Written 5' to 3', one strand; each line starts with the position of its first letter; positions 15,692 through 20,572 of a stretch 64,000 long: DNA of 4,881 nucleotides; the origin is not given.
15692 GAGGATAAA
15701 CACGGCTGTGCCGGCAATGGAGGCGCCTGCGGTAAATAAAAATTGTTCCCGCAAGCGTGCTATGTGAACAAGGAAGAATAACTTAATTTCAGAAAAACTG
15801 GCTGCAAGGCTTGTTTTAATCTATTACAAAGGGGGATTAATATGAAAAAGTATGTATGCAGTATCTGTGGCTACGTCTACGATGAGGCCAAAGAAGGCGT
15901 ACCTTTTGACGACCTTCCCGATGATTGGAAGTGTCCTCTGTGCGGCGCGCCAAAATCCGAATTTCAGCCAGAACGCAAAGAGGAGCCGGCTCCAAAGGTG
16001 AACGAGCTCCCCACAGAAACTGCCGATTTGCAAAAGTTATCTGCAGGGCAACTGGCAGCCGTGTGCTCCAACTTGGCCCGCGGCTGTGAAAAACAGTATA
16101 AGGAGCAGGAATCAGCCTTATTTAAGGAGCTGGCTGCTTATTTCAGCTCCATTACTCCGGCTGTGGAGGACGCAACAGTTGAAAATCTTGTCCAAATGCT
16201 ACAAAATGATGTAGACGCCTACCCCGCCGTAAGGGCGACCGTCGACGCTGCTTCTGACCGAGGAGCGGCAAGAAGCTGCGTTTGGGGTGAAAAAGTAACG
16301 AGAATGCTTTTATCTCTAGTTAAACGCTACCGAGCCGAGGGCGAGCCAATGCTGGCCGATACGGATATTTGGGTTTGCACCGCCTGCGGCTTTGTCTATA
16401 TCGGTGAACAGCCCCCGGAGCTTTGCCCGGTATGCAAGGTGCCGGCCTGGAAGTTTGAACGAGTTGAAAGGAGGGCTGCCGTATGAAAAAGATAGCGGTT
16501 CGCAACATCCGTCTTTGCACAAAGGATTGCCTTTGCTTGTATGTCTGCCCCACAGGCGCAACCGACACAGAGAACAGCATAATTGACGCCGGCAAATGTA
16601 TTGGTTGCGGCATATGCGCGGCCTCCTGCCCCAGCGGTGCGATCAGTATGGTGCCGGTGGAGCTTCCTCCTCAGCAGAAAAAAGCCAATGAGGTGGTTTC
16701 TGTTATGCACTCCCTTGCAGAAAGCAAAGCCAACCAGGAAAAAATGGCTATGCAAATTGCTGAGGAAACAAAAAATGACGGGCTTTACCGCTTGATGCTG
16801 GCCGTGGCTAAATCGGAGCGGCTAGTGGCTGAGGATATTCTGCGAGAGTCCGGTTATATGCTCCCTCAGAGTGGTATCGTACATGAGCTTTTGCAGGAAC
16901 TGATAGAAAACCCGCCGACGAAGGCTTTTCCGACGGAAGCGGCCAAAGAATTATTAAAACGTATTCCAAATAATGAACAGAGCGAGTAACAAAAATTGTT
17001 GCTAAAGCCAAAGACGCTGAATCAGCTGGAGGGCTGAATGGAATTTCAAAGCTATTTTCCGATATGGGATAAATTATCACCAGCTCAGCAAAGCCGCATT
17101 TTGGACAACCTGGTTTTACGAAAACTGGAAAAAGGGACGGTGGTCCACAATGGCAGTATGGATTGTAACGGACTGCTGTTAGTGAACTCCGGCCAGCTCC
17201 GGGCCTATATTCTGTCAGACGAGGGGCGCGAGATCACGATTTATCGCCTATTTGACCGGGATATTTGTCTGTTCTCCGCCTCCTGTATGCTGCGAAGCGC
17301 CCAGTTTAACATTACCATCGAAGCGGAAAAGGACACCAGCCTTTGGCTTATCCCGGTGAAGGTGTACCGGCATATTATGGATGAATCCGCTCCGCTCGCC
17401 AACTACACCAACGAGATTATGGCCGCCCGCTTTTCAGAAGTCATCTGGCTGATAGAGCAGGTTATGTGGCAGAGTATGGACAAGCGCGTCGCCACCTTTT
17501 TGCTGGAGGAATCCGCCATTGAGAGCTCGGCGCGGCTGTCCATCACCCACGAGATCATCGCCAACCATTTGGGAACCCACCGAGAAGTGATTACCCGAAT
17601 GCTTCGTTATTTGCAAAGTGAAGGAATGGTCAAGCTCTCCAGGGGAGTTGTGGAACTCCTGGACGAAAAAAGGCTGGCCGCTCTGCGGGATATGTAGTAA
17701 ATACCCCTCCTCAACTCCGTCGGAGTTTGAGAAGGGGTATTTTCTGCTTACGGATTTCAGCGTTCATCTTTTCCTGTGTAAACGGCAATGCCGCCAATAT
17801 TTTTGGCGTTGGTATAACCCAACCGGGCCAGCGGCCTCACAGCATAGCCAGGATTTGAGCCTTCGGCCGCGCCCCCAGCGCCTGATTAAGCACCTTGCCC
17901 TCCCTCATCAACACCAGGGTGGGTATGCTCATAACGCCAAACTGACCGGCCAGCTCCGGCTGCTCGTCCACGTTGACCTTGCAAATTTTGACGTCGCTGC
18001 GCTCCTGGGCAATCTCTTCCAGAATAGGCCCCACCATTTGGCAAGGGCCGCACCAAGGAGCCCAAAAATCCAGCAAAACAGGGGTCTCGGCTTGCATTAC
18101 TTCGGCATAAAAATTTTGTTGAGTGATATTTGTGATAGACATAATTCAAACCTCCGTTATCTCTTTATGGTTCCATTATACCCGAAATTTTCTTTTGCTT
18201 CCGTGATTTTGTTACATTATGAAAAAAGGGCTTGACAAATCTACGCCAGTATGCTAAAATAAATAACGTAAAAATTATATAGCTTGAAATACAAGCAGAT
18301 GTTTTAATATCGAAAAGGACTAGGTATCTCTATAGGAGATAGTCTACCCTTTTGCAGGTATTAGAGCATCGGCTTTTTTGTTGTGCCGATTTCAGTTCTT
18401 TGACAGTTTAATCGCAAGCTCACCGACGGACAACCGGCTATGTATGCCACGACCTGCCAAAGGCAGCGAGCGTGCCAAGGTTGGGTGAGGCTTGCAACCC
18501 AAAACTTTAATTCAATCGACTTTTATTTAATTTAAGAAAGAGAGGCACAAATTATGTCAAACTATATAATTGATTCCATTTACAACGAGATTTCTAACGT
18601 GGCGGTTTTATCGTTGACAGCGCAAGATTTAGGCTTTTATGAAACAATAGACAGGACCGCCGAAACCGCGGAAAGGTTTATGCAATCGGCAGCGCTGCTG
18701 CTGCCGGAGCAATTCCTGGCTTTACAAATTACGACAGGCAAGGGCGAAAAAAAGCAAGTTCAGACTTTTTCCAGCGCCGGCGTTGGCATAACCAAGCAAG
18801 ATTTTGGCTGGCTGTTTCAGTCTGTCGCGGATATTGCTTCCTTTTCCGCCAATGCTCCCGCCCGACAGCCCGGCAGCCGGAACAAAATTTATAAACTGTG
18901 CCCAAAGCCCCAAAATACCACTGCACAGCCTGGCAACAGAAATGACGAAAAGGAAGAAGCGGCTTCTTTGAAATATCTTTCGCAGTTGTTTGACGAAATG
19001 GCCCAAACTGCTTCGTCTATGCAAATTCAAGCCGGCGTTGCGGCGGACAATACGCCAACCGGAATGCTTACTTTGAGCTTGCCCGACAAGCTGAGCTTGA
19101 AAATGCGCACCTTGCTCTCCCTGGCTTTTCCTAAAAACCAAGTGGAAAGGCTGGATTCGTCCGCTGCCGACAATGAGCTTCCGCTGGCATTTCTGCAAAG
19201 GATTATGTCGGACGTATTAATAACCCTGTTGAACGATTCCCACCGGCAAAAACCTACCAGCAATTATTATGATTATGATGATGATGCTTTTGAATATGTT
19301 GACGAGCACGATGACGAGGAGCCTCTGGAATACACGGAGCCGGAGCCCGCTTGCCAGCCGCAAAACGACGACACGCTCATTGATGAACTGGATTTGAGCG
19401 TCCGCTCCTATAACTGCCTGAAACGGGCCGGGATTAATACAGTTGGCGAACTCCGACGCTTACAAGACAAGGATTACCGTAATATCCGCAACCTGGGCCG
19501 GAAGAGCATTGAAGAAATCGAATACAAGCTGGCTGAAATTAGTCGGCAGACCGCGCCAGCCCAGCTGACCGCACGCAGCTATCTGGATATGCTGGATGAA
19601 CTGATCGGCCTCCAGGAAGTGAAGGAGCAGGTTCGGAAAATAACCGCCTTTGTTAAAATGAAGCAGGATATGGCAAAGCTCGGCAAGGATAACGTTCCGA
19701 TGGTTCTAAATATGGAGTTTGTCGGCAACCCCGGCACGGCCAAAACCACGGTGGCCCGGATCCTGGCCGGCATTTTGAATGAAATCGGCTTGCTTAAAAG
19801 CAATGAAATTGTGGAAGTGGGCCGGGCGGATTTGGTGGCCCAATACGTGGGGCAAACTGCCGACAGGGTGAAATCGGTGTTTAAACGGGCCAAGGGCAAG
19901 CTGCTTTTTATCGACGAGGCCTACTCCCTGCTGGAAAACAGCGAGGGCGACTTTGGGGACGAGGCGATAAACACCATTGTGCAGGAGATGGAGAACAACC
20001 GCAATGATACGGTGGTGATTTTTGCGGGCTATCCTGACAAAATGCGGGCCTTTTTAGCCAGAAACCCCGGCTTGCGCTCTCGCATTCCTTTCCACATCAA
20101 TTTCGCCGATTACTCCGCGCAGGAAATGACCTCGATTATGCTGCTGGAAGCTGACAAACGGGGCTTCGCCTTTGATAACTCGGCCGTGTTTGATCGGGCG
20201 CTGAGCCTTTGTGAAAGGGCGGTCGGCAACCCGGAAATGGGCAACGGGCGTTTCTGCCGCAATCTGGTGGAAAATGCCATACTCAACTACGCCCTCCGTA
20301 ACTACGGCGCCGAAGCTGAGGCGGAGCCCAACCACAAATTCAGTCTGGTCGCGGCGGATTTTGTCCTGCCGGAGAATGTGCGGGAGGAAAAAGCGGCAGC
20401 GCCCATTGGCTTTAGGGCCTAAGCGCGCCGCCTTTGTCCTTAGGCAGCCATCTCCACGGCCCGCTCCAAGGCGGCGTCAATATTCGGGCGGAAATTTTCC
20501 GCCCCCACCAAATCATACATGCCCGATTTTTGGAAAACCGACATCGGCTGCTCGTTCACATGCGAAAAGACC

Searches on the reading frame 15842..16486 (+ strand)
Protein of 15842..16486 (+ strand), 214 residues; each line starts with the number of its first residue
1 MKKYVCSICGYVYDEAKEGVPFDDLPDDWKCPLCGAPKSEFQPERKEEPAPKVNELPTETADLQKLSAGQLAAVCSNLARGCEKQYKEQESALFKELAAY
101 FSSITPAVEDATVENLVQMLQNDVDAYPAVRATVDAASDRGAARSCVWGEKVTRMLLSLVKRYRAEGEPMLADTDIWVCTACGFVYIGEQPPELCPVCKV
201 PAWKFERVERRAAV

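Call 74: search_protein_families(library=pfam, max_evalue=0.0001, proteins=[window:15842-16486:+])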
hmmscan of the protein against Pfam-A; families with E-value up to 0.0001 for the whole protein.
window:15842-16486:+ (214 aa): 2 families
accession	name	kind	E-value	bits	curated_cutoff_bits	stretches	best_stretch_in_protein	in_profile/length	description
PF21349.2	RUBY_RBDX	-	5.2e-18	64.6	26.5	2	177-206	1-30/30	Rubrerythrin, rubredoxin-like domain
PF00301.25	Rubredoxin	-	1.9e-12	47.4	23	1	3-41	1-47/47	Rubredoxin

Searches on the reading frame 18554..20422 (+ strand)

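Call 74: search_protein_families(library=pfam, max_evalue=0.0001, proteins=[window:18554-20422:+])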
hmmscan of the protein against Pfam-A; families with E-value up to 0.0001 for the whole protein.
window:18554-20422:+ (622 aa): 3 families
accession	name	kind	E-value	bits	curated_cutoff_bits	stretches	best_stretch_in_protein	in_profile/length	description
PF03118.21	RNA_pol_A_CTD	-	2.2e-23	82.2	23.8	1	270-328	9-67/67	Bacterial RNA polymerase, alpha chain C terminal domain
PF00004.35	AAA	-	3e-17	63.7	21.2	1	389-501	3-118/131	ATPase family associated with various cellular activities (AAA)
PF17866.7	AAA_lid_6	-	4e-07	30.4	24.3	1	548-587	6-44/60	AAA lid domain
